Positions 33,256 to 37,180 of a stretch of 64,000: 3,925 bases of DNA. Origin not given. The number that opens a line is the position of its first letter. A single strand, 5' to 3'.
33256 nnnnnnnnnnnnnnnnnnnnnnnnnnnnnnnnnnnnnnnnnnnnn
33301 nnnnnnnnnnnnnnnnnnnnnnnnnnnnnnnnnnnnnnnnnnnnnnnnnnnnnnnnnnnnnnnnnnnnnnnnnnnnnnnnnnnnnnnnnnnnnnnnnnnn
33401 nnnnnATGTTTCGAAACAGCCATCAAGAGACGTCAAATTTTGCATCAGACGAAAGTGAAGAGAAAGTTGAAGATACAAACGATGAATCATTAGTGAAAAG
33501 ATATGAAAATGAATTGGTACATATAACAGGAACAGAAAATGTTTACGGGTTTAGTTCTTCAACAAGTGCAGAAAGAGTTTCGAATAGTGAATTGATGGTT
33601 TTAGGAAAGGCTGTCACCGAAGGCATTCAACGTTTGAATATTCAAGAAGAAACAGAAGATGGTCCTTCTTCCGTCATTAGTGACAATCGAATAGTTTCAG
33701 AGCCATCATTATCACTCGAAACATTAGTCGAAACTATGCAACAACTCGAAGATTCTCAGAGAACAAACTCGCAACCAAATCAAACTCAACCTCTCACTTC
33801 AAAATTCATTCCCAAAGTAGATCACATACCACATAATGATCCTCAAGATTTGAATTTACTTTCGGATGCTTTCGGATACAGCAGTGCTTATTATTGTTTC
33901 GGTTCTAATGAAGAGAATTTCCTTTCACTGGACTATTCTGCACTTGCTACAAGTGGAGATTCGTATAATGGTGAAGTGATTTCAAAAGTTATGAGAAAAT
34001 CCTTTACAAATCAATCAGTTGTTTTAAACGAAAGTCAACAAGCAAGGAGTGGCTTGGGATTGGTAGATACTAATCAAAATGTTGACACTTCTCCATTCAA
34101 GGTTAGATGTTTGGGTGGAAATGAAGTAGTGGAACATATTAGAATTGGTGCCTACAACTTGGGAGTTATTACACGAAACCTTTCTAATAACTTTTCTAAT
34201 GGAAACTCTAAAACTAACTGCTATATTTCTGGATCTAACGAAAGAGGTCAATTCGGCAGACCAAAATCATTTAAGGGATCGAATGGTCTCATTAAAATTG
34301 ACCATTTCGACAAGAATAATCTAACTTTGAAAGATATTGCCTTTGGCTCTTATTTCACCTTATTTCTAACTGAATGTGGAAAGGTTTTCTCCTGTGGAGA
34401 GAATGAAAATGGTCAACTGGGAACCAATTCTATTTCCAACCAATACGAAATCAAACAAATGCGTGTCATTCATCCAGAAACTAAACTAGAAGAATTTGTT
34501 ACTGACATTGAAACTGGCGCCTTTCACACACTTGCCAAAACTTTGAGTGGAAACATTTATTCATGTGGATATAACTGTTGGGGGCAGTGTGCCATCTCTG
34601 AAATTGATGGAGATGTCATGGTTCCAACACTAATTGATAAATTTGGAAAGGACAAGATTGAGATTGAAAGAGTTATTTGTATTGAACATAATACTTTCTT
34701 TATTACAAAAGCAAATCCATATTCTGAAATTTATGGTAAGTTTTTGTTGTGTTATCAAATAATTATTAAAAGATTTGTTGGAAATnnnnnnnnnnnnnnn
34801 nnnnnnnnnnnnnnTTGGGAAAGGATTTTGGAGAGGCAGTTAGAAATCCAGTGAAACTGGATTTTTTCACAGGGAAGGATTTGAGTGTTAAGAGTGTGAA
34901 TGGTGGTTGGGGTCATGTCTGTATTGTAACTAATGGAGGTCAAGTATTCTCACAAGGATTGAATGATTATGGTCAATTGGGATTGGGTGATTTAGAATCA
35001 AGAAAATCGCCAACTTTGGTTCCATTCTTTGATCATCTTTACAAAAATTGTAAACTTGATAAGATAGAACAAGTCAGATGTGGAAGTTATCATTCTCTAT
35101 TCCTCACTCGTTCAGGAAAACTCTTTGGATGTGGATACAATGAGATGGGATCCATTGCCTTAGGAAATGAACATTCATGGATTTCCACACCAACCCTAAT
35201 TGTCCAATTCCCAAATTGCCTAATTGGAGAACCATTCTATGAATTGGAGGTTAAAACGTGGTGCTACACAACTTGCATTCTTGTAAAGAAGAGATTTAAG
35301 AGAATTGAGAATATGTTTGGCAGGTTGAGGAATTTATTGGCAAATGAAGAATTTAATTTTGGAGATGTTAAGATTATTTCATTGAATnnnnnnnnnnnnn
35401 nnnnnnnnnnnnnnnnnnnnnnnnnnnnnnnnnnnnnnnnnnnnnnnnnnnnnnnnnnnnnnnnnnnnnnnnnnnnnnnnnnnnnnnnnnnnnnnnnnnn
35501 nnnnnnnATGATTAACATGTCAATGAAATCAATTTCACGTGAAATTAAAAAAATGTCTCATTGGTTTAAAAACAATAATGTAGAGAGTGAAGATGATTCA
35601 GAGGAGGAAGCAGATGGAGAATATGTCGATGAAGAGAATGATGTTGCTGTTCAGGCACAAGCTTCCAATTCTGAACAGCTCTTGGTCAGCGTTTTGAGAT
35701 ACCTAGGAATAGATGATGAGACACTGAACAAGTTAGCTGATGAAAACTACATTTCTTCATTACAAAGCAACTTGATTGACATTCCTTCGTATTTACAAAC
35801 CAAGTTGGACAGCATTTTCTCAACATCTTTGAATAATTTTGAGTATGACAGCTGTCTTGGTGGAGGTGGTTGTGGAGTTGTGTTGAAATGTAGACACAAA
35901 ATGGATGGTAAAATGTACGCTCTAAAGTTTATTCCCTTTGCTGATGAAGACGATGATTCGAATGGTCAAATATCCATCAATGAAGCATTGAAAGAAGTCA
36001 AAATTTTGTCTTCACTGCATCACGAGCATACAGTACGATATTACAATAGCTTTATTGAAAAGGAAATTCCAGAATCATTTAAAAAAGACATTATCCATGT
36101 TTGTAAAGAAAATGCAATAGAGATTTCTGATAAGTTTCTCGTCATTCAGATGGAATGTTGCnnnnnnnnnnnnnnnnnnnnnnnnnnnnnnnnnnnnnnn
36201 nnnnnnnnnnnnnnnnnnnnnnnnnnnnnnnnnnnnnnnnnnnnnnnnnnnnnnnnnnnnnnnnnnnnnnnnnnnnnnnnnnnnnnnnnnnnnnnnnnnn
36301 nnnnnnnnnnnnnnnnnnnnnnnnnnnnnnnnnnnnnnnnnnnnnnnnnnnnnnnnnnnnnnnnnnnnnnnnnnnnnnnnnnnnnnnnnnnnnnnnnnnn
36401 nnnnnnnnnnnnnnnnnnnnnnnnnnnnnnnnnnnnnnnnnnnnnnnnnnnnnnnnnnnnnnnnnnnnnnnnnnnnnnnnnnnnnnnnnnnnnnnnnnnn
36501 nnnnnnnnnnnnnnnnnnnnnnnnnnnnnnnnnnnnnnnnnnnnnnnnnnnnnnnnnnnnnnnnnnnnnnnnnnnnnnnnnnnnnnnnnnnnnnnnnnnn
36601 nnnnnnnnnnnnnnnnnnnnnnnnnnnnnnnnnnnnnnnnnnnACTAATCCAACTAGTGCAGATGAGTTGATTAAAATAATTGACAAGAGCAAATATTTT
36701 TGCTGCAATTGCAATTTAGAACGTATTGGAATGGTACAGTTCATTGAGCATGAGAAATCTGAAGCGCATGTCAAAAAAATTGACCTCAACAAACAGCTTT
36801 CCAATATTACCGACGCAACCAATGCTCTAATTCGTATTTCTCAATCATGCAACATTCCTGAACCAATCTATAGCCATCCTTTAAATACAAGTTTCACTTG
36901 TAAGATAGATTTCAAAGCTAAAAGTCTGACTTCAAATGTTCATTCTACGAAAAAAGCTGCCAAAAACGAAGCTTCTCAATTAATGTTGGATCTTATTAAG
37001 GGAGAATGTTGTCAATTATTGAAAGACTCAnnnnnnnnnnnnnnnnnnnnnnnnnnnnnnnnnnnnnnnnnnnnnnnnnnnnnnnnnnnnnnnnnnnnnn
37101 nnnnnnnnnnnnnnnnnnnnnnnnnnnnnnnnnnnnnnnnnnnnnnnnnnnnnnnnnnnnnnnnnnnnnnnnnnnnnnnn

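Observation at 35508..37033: Protein kinase fused to a U1/JAZ-type dsRNA-binding zinc finger and a dsRBM: a possible PKR-like dsRNA-sensing kinase with inverted domain order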

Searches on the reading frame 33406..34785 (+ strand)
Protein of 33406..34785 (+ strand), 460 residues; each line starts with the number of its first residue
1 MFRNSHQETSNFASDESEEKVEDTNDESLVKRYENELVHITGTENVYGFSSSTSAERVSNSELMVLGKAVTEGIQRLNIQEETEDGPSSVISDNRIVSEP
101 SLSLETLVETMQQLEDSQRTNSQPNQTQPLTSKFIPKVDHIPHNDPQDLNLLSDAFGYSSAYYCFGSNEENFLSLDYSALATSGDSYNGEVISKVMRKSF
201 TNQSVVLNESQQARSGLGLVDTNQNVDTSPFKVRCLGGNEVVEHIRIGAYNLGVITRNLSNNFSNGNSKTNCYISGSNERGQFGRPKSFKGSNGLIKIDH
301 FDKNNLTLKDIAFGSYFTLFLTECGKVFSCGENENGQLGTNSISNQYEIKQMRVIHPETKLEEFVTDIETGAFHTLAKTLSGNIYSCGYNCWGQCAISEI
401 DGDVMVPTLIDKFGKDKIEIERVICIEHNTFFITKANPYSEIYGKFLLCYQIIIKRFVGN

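Call 49: search_protein_families(library=pfam, proteins=[window:33406-34785:+], max_evalue=0.001)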
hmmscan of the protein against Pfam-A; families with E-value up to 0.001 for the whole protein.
window:33406-34785:+ (460 aa): 3 families
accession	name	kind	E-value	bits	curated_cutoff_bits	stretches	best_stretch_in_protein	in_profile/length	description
PF25390.1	WD40_RLD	-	2.4e-26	93.3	150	1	270-436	108-264/363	RCC1-like domain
PF00415.24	RCC1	-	6.2e-17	62.4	21.7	1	325-377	2-49/50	Regulator of chromosome condensation (RCC1) repeat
PF13540.12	RCC1_2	-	8.2e-15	54.6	22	2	309-337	2-30/30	Regulator of chromosome condensation (RCC1) repeat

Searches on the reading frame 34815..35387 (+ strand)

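Call 49: search_protein_families(library=pfam, proteins=[window:34815-35387:+], max_evalue=0.001)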
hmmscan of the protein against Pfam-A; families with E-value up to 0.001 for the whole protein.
window:34815-35387:+ (191 aa): 3 families
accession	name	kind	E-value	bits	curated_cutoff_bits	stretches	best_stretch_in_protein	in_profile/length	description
PF25390.1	WD40_RLD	-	3.5e-23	82.9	150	1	11-130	237-346/363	RCC1-like domain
PF00415.24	RCC1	-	2.7e-21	76.3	21.7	1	42-97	2-50/50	Regulator of chromosome condensation (RCC1) repeat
PF13540.12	RCC1_2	-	1.3e-16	60.2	22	2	84-112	1-29/30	Regulator of chromosome condensation (RCC1) repeat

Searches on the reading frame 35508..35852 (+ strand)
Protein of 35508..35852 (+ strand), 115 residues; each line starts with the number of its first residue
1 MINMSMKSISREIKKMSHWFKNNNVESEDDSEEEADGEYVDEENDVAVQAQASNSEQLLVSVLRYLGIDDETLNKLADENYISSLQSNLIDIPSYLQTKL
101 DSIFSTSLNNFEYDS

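Call 5: search_protein_families(library=pfam, proteins=[window:35508-35852:+], max_evalue=10)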
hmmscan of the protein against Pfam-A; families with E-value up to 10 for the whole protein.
seq(115 aa): 2 families
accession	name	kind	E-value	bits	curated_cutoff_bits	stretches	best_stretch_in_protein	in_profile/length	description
PF12096.13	DUF3572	-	0.25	12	25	1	54-82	41-69/84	Protein of unknown function (DUF3572)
PF15805.10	SCNM1_acidic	-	0.4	10.8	27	1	18-35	26-43/47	Acidic C-terminal region of sodium channel modifier 1 SCNM1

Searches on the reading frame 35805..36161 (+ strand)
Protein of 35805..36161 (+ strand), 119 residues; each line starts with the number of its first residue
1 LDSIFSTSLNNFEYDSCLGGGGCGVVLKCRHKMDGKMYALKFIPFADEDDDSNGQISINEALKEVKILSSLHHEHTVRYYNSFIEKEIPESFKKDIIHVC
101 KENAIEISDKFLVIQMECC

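Call 58: search_solved_structures(query=window:35805-36161:+, max_evalue=0.001)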
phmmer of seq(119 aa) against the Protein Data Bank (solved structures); distinct sequences matched with E-value up to 0.001: 160 (the best 60 are shown).
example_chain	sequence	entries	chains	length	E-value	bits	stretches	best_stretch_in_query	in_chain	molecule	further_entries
7qwk_A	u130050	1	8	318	8.8e-11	45.5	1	5-99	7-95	eIF-2-alpha kinase GCN2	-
7qq6_A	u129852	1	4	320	8.9e-11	45.5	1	5-99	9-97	eIF-2-alpha kinase GCN2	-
6n3l_A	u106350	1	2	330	3.3e-10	43.7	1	5-91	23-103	eIF-2-alpha kinase GCN2,eIF-2-alpha kinase GCN2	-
6n3n_A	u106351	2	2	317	3.4e-10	43.6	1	5-91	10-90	eIF-2-alpha kinase GCN2,eIF-2-alpha kinase GCN2 | eIF-2-alpha kinase GCN2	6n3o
4g31_A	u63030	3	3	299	6.7e-10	42.6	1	9-93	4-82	Eukaryotic translation initiation factor 2-alpha kinase 3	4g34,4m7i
4x7h_A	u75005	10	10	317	1.8e-09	41.3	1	6-94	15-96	Eukaryotic translation initiation factor 2-alpha kinase 3,Eukaryotic translation initiatio | Eukaryotic translation initiation factor 2-alpha kinase 3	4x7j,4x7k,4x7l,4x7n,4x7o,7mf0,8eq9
8t7t_A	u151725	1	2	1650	2.2e-09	41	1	5-87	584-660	eIF-2-alpha kinase GCN2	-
3qd2_B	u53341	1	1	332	3.6e-09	40.3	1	8-98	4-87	Eukaryotic translation initiation factor 2-alpha kinase 3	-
9rhh_A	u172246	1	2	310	2.8e-08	37.4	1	5-85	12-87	Eukaryotic translation initiation factor 2-alpha kinase 1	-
3zdu_A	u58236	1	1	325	5.9e-08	36.4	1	12-87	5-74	CYCLIN-DEPENDENT KINASE-LIKE 3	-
1zxe_A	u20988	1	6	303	6.2e-08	36.3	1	10-105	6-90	Serine/threonine-protein kinase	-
1zyc_A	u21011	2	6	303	6.2e-08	36.3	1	10-105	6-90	Serine/threonine-protein kinase GCN2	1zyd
1zy4_A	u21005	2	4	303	6.3e-08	36.3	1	10-104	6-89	Serine/threonine-protein kinase GCN2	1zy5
9bf3_A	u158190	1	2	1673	2.2e-07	34.5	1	9-87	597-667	non-specific serine/threonine protein kinase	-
9f58_A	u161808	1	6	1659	4.9e-07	33.4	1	9-88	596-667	eIF-2-alpha kinase GCN2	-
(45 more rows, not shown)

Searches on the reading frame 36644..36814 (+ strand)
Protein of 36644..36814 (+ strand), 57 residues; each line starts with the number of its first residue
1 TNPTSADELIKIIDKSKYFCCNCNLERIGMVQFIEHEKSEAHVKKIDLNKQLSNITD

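Call 23: search_solved_structures(query=window:36644-36814:+, max_evalue=10, show_alignments=4)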
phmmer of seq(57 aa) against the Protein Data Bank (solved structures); distinct sequences matched with E-value up to 10: 7.
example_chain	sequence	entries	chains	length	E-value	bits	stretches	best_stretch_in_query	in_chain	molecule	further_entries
6nr8_C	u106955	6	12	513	0.93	13.3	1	11-46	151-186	T-complex protein 1 subunit gamma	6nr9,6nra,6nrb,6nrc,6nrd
9umt_C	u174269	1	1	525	0.96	13.3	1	11-46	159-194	T-complex protein 1 subunit gamma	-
8sfe_g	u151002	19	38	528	0.97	13.3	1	11-46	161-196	T-complex protein 1 subunit gamma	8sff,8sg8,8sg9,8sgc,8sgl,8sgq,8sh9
6qb8_g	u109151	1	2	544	1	13.2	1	11-46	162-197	T-complex protein 1 subunit gamma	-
7lum_H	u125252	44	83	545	1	13.2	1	11-46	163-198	T-complex protein 1 subunit gamma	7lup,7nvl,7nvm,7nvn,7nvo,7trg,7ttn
1bbo_A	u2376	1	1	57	3.2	11.6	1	14-45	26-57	HUMAN ENHANCER-BINDING PROTEIN MBP-1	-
3sub_A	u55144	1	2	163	3.8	11.4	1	6-40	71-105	ADP-ribosylation factor GTPase-activating protein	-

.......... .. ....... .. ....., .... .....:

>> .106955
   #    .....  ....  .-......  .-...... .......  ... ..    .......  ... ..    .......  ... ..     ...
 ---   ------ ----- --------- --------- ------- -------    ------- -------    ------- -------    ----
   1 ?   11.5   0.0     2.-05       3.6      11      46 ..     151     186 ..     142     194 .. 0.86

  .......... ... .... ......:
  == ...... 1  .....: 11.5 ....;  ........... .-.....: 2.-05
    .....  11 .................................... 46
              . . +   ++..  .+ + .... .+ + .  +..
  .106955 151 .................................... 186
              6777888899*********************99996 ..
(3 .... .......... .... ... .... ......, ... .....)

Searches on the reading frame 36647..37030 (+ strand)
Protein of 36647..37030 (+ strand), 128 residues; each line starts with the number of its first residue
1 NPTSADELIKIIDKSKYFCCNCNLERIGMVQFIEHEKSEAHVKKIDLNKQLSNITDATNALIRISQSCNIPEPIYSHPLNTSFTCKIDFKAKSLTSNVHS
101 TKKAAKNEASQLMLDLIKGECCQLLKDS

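Call 5: search_protein_families(library=pfam, proteins=[window:36647-37030:+], max_evalue=10)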
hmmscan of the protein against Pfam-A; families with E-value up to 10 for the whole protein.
seq(128 aa): 2 families
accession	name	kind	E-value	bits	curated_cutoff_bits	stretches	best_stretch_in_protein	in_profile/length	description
PF00035.32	dsrm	-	0.00037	21.5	23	1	80-115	29-64/66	Double-stranded RNA binding motif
PF07365.17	Toxin_8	-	0.25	12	21.6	1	102-123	16-37/50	Alpha conotoxin precursor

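Call 16: search_protein_representatives(protein=window:36647-37030:+)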
Query: 128 residues. Proteins with E-value up to 0.001 (for the whole library): 6; up to 1e-10: 1; up to 1e-30: 1. The best 6 are listed.
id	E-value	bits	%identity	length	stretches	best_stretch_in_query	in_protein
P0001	4.1e-77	272.2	100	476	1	1-128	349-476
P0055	2.2e-06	44.1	35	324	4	7-59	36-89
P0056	7.2e-06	42.5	35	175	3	6-58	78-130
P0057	3.1e-04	37.2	29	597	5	18-62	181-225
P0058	7.2e-04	36.0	30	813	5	13-62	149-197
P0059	7.7e-04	35.9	28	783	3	16-56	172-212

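Call 17: search_protein_families(library=pfam, proteins=[P0055, P0056, P0057, P0058, P0059], max_evalue=0.01)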
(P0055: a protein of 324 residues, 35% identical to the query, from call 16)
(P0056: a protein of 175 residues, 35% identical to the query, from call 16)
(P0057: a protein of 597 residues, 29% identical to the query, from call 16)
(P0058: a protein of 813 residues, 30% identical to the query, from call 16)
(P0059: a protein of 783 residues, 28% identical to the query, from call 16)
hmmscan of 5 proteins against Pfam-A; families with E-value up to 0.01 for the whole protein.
P0055 (324 aa): 8 families
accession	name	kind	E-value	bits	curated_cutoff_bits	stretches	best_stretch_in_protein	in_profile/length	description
PF12171.14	zf-C2H2_jaz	-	8.1e-22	77.3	22.6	4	4-29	2-27/27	Zinc-finger double-stranded RNA-binding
PF12874.13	zf-met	-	2e-20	72.8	21.2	3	4-28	1-25/25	Zinc-finger of C2H2 type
PF12756.13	zf-C2H2_2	-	1.5e-11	44.8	26.9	1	36-79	38-82/100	C2H2 type zinc-finger (2 copies)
PF25095.1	C2H2-zf_KIN17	-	9.4e-10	39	27.7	0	4-30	3-29/30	KIN17 C2H2-type zinc finger domain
PF13894.12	zf-C2H2_4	-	3.4e-07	30.9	27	0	185-205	1-21/24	C2H2-type zinc finger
PF11931.14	SF3a60_Prp9_C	-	9.2e-05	23.4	30.7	0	221-284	24-88/120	SF3a60/Prp9 C-terminal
PF00096.32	zf-C2H2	-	0.0027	18.5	25.2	0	222-243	1-22/23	Zinc finger, C2H2 type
PF23107.1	Zf-C2H2_ZNF451_C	-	0.0098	16.9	30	1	185-234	3-51/59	Two consecutive Zinc fingers C2H2 type, ZNF451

P0056 (175 aa): 9 families
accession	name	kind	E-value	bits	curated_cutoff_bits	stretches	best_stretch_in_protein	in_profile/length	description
PF12171.14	zf-C2H2_jaz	-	6.9e-19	68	22.6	3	88-113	1-26/27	Zinc-finger double-stranded RNA-binding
PF12874.13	zf-met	-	3.4e-14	53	21.2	1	145-168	2-25/25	Zinc-finger of C2H2 type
PF12756.13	zf-C2H2_2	-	8.5e-10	39.2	26.9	1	65-119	27-81/100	C2H2 type zinc-finger (2 copies)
PF03107.22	C1_2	-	5.5e-05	23.9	26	0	82-100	11-29/48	C1 domain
PF06220.18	zf-U1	-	0.00029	21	22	0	6-19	23-36/38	U1 zinc finger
PF15910.11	V-set_2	-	0.00047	20.9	28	0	130-165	68-103/112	ICOS V-set domain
PF23320.1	Zn_SUZ12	-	0.0023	18.1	28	0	141-164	21-44/70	Polycomb protein SUZ12-like, Zn domain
PF10058.14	Zn_ribbon_10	-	0.0068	16.6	24.2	0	82-95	38-51/54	ER junction formation factor lunapark, zinc ribbon finger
PF23108.1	Zf-C2H2_ZNF451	-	0.0083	16.4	29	0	139-162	29-52/57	Two consecutive Zinc fingers C2H2 type, ZNF451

P0057 (597 aa): 6 families
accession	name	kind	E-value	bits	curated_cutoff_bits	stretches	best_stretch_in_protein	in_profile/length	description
PF12874.13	zf-met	-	1.2e-25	89.4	21.2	4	452-476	1-25/25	Zinc-finger of C2H2 type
PF12171.14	zf-C2H2_jaz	-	2.4e-12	47.1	22.6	1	452-477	2-27/27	Zinc-finger double-stranded RNA-binding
PF12756.13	zf-C2H2_2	-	3e-11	43.9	26.9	0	342-384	35-78/100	C2H2 type zinc-finger (2 copies)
PF25095.1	C2H2-zf_KIN17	-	2.8e-07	31.1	27.7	0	270-294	5-29/30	KIN17 C2H2-type zinc finger domain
PF17003.11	Actin_micro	-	1.6e-05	24.7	27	0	444-478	204-237/354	Putative actin-like family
PF18559.7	Exop_C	-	0.01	16.1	26.1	0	235-293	55-112/155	Galactose-binding domain-like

P0058 (813 aa): 7 families
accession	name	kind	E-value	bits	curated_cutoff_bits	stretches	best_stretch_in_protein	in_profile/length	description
PF12874.13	zf-met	-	7.6e-15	55.1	21.2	2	61-84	2-25/25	Zinc-finger of C2H2 type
PF12171.14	zf-C2H2_jaz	-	1.4e-12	47.8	22.6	1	678-703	1-26/27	Zinc-finger double-stranded RNA-binding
PF25095.1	C2H2-zf_KIN17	-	3.4e-10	40.4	27.7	2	678-706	2-30/30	KIN17 C2H2-type zinc finger domain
PF12756.13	zf-C2H2_2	-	2.3e-09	37.8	26.9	0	616-645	49-78/100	C2H2 type zinc-finger (2 copies)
PF23223.1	zf-C2H2_ZNF462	-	0.0014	18.7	27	1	60-79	4-23/31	Zinc finger protein 462, C2H2 zinc finger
PF11931.14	SF3a60_Prp9_C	-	0.0065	17.4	30.7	0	677-709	23-56/120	SF3a60/Prp9 C-terminal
PF23320.1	Zn_SUZ12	-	0.0079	16.4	28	0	611-640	17-46/70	Polycomb protein SUZ12-like, Zn domain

P0059 (783 aa): 7 families
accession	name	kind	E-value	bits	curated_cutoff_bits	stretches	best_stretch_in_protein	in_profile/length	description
PF12874.13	zf-met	-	1.3e-23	82.9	21.2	3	308-332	1-25/25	Zinc-finger of C2H2 type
PF12171.14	zf-C2H2_jaz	-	5.3e-12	46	22.6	0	172-197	1-26/27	Zinc-finger double-stranded RNA-binding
PF12756.13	zf-C2H2_2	-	9.5e-08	32.7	26.9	0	302-335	45-78/100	C2H2 type zinc-finger (2 copies)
PF24560.1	zf-C2H2_OTU1_C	-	2e-05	24.6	27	0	309-331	6-27/35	Ubiquitin thioesterase OTU1, C-terminal C2H2-type zinc finger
PF17003.11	Actin_micro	-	0.00016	21.4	27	0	150-214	189-252/354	Putative actin-like family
PF25095.1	C2H2-zf_KIN17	-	0.00047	20.8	27.7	1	9-34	4-29/30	KIN17 C2H2-type zinc finger domain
PF17722.6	IFTAP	-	0.002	18.5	29.3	1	353-412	142-201/234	Intraflagellar transport-associated protein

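Call 21: predict_structure(protein=window:36647-37030:+)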
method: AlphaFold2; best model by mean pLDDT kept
length: 128 residues; sequences in the alignment: 1
mean_pLDDT: 41.9   pTM: 0.34
mean pLDDT of the five models: 41.9, 37.0, 33.7, 33.1, 32.7
residues with pLDDT >= 90: 0; 70-90: 0; 50-70: 35; < 50: 93
segments of 3 or more residues with pLDDT < 50: 15-17, 23-106, 126-128
pLDDT, mean of each block of 10 residues (from residue 1): 54 51 44 36 39 33 36 30 41 35 48 53 48
secondary structure, 60 per line:
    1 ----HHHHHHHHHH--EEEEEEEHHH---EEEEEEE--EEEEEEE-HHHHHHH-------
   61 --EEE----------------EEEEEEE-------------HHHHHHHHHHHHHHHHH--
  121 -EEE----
elements in order: H5-14 E17-23 E30-36 E39-45 H47-53 E63-65 E82-88 H102-118 E122-124

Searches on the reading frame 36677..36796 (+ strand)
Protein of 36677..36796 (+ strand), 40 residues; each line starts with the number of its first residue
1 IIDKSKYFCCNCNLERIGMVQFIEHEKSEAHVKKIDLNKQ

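Call 43: search_protein_families(library=pfam, proteins=[window:36677-36796:+], max_evalue=10)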
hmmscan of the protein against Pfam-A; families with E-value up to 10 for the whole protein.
seq(40 aa): 0 families
